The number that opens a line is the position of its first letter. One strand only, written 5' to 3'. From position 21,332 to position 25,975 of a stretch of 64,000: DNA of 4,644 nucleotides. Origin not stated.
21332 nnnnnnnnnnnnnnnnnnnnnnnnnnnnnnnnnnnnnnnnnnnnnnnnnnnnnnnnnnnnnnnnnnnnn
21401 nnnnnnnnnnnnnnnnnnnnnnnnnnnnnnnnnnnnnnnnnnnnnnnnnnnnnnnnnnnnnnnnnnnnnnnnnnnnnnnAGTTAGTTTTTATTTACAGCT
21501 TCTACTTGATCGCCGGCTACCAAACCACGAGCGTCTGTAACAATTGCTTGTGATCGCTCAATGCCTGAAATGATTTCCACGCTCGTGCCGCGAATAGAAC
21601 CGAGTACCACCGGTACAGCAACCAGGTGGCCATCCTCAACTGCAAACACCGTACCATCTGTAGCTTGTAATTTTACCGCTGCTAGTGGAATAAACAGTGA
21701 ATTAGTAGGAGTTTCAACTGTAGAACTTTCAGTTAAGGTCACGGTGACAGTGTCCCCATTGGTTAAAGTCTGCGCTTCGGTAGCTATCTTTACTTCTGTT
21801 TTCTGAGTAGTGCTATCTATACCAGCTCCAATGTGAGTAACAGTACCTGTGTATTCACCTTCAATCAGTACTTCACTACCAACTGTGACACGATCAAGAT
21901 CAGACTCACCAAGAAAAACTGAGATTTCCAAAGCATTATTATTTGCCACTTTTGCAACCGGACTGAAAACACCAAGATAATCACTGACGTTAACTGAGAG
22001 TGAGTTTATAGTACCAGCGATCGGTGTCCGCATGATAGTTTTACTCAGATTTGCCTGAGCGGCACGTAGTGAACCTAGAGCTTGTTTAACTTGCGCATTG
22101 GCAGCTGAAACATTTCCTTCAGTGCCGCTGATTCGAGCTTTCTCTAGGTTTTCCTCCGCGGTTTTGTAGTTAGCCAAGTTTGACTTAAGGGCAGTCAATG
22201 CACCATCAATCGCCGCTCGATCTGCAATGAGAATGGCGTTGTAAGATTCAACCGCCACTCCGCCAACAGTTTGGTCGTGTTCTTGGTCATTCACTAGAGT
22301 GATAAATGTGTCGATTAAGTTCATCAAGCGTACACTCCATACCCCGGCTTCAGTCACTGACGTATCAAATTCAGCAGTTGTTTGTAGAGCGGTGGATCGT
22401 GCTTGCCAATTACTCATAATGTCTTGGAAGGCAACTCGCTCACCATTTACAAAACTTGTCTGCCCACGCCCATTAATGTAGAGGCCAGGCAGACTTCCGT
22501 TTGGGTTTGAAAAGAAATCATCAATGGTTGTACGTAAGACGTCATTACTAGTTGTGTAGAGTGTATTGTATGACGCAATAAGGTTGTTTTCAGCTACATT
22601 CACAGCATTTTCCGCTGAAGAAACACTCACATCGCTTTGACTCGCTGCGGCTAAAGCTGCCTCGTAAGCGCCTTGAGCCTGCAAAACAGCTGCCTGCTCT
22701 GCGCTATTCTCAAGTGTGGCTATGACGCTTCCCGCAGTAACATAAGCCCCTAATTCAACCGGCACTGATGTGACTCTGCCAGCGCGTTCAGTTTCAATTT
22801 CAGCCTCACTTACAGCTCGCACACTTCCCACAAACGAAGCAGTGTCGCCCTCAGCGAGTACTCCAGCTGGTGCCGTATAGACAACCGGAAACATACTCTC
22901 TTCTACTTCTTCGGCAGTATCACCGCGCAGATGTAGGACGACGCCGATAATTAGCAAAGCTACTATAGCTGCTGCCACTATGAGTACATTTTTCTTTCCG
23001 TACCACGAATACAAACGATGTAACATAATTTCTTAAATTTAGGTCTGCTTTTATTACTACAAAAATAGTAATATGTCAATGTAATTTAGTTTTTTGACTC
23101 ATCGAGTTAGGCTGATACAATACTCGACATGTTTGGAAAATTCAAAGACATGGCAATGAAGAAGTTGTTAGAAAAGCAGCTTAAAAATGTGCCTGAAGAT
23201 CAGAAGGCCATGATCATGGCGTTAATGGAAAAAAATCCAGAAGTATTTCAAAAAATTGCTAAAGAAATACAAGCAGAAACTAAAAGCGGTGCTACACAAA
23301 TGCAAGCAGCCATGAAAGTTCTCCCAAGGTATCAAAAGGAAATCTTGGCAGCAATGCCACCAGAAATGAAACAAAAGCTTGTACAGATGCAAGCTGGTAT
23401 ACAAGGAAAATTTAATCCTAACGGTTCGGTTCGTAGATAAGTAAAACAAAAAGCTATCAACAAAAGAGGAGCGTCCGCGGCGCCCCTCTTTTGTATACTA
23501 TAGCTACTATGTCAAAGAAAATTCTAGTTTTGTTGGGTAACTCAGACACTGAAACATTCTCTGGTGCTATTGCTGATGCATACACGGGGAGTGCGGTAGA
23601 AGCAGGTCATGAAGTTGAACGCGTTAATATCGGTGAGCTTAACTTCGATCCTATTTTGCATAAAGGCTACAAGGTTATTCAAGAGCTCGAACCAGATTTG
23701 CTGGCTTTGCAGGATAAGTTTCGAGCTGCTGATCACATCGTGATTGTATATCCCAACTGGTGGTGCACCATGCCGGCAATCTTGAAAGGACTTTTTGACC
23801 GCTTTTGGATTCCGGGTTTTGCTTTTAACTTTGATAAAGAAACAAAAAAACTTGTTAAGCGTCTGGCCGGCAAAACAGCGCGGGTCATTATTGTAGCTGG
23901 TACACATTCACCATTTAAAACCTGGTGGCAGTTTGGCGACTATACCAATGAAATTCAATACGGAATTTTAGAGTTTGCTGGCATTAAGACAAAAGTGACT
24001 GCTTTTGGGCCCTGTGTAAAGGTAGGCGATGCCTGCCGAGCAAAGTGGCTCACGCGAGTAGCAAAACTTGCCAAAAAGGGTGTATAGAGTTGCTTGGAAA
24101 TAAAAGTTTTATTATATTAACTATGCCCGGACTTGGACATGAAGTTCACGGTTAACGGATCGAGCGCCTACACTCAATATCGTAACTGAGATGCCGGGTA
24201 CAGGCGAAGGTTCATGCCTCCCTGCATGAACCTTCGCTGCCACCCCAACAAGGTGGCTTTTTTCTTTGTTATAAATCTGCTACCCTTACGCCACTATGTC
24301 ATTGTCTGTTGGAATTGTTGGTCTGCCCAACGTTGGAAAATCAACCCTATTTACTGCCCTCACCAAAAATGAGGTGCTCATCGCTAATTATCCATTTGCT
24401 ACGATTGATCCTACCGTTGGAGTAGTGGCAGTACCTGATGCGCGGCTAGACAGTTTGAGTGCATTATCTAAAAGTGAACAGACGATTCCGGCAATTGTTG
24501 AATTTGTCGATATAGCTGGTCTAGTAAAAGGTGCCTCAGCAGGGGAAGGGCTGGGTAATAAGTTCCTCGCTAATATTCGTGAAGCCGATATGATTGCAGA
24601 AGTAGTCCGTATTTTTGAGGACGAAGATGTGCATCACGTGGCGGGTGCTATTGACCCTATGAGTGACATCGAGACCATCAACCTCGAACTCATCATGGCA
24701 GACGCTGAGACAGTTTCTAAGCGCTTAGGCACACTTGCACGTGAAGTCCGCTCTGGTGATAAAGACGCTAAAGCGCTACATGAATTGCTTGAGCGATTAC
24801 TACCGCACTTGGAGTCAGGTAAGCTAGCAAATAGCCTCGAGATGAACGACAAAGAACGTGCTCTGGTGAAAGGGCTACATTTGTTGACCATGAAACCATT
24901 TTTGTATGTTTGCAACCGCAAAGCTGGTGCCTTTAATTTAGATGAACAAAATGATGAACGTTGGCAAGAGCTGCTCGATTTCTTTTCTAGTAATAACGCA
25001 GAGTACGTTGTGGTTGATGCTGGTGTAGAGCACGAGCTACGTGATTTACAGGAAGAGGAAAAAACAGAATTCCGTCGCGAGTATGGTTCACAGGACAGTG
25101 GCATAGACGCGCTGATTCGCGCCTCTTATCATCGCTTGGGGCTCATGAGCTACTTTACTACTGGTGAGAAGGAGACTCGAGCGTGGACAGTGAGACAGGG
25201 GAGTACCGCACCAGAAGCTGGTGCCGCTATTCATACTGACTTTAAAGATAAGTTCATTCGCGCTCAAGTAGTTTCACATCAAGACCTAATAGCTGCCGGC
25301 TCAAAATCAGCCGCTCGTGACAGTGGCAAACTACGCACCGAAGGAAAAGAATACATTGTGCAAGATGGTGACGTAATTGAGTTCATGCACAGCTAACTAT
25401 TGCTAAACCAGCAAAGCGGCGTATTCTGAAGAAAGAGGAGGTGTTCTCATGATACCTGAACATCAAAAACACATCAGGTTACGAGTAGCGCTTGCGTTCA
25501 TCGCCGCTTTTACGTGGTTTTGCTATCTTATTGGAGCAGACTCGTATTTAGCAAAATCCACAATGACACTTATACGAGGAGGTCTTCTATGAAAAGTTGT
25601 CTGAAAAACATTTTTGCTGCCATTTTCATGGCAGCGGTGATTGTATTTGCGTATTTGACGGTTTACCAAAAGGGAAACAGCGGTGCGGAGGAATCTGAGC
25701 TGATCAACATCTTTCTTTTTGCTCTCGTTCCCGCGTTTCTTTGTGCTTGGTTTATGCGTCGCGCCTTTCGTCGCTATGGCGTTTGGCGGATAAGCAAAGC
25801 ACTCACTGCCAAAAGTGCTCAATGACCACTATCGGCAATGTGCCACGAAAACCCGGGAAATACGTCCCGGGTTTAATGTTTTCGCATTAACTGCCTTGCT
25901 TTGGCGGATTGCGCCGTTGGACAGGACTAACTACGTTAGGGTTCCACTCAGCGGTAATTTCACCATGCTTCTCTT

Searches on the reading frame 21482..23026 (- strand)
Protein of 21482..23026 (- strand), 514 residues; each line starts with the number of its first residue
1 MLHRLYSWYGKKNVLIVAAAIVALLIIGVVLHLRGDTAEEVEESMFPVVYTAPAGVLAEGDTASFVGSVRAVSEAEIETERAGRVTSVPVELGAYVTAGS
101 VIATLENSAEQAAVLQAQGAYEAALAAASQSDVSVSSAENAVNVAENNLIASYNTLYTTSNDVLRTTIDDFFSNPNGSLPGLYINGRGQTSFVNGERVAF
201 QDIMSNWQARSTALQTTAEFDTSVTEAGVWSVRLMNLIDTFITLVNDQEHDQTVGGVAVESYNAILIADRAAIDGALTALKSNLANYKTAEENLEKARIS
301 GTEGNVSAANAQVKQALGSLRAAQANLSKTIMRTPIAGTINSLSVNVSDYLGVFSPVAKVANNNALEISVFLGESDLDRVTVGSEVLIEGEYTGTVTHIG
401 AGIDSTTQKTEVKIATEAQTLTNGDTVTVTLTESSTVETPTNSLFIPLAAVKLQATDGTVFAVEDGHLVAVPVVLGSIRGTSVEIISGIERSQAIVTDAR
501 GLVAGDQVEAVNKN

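Call 30: search_protein_families(library=pfam, proteins=[window:21482-23026:-], max_evalue=0.001)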
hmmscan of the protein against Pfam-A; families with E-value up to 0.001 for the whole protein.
window:21482-23026:- (514 aa): 2 families
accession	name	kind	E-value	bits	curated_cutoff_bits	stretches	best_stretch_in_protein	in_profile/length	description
PF13437.12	HlyD_3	-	2e-14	54.7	22.2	1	333-420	3-97/106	HlyD family secretion protein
PF16576.10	HlyD_D23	-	1.1e-05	25.2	30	0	315-416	94-201/214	Barrel-sandwich domain of CusB or HlyD membrane-fusion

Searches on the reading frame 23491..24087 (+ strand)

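Call 31: search_protein_families(library=pfam, proteins=[window:23491-24087:+], max_evalue=0.001)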
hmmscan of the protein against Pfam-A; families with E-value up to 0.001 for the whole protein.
window:23491-24087:+ (198 aa): 2 families
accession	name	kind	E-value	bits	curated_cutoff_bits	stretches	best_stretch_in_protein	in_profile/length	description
PF02525.22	Flavodoxin_2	-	1.1e-31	110.5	27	1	9-166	1-168/198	Flavodoxin-like fold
PF03358.20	FMN_red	-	1.3e-14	54.5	24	1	10-133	2-112/152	NADPH-dependent FMN reductase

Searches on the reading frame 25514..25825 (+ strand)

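Call 31: search_protein_families(library=pfam, proteins=[window:25514-25825:+], max_evalue=0.001)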
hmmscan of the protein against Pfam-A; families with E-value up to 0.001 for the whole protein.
window:25514-25825:+ (103 aa): 1 family
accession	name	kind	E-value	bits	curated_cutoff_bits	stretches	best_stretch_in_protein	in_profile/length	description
PF13346.12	ABC2_membrane_5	-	0.0009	19.3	25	1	17-85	103-169/205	ABC-2 family transporter protein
